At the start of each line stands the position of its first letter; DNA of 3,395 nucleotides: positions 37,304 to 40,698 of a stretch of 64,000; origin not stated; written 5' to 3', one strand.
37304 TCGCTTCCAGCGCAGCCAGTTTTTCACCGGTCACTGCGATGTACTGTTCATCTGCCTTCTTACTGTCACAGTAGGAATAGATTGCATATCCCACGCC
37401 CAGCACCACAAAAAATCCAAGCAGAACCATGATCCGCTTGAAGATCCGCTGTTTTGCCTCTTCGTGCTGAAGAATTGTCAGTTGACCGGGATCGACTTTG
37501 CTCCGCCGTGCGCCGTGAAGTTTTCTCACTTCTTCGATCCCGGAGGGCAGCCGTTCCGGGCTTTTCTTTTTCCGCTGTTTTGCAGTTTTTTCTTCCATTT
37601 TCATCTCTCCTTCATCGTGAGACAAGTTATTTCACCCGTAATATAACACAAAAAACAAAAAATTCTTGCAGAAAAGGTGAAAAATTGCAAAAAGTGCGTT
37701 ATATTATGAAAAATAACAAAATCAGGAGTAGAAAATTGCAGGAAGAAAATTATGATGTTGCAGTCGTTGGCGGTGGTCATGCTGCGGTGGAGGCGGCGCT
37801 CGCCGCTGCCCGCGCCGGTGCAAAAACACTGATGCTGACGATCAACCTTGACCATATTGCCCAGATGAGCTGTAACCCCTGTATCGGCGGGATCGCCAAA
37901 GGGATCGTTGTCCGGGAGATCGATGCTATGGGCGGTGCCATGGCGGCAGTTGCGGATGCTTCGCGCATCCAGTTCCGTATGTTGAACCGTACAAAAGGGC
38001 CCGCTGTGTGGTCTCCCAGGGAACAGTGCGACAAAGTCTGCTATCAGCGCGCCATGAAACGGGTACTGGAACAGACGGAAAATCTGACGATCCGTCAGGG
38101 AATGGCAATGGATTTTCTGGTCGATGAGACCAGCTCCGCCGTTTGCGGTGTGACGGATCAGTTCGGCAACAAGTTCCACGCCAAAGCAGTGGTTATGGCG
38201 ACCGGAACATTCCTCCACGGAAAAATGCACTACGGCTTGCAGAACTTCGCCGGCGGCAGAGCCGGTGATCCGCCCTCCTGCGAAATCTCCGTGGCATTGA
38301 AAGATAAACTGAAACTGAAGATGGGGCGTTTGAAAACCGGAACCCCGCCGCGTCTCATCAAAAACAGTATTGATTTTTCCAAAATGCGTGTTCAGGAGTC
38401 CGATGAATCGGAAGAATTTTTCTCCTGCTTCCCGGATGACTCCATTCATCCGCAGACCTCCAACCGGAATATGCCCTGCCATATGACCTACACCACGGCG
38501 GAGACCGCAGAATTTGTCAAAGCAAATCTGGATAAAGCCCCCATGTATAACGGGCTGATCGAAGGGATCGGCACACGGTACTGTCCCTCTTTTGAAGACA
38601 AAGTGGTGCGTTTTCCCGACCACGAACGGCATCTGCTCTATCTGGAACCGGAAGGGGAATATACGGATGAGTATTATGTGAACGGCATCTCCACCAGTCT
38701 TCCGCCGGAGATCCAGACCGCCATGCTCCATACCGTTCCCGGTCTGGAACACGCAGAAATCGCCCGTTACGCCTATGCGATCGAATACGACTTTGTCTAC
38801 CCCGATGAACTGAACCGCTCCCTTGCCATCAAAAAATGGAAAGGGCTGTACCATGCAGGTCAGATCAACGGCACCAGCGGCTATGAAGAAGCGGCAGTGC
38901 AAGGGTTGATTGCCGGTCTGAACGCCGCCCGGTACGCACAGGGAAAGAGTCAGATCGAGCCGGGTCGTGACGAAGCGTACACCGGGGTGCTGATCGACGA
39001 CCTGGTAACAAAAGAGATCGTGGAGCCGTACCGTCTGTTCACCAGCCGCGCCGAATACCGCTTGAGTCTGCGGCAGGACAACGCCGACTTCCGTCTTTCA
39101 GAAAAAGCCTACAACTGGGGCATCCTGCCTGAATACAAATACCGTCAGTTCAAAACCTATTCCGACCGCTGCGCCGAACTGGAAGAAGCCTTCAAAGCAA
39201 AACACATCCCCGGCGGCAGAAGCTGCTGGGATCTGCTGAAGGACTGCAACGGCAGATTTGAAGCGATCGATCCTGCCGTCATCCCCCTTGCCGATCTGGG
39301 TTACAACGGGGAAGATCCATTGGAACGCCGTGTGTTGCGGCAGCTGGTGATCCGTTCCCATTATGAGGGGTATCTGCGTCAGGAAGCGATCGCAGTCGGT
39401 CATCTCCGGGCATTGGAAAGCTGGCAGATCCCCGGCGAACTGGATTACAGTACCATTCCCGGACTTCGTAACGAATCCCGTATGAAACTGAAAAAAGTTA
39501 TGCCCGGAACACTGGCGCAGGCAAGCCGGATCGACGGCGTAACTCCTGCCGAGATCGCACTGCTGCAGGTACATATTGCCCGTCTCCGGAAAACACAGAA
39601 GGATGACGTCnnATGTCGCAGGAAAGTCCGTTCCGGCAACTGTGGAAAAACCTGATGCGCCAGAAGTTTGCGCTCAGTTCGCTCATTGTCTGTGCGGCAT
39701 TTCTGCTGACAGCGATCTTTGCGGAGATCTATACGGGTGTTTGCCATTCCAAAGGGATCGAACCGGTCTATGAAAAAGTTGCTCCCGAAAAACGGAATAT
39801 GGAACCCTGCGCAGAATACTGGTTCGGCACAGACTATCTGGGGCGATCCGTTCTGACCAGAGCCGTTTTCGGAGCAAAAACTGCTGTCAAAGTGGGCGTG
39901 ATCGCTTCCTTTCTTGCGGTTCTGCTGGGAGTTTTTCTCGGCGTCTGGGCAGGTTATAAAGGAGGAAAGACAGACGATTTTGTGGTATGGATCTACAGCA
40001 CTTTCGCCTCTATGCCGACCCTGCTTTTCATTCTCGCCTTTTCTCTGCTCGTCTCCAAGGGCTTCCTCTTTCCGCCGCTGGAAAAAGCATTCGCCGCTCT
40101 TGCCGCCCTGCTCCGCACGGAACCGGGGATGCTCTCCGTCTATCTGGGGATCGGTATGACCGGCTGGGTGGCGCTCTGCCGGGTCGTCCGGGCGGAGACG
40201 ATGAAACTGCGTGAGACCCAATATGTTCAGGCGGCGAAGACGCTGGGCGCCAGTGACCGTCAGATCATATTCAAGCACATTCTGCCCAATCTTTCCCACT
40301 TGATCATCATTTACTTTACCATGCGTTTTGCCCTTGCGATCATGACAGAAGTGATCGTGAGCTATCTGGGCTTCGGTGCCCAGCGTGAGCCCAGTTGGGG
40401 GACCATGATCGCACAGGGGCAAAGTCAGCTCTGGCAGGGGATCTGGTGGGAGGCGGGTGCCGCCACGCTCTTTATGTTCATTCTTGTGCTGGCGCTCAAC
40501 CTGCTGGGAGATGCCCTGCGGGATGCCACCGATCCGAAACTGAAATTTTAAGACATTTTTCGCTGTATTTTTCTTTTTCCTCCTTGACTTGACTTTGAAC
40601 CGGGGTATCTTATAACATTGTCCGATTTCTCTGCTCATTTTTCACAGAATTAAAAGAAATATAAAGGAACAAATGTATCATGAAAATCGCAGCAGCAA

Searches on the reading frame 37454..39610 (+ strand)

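Call 82: search_protein_families(library=pfam, proteins=[window:37454-39610:+], max_evalue=0.00001)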
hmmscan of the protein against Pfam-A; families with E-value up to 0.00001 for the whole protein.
window:37454-39610:+ (719 aa): 4 families
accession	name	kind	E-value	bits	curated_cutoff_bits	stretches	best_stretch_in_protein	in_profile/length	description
PF01134.28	GIDA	-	2e-152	508.2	22.1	1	101-498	1-390/391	Glucose inhibited division protein A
PF13932.14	SAM_GIDA_C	-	5.6e-21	74.6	27.1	1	651-704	3-56/57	tRNA modifying enzyme MnmG/GidA C-terminal helical bundle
PF12831.13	FAD_oxidored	-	2.1e-06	27.8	27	1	101-251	1-145/416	FAD dependent oxidoreductase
PF07992.20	Pyr_redox_2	-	2.3e-06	27.7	26.1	1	100-252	1-109/291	Pyridine nucleotide-disulphide oxidoreductase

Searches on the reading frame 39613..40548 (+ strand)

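Call 82: search_protein_families(library=pfam, proteins=[window:39613-40548:+], max_evalue=0.00001)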
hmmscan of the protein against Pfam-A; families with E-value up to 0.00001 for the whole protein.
window:39613-40548:+ (312 aa): 1 family
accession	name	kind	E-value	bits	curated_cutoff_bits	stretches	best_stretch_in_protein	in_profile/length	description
PF00528.27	BPD_transp_1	-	3e-29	102.5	26.4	1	106-311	1-183/184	Binding-protein-dependent transport system inner membrane component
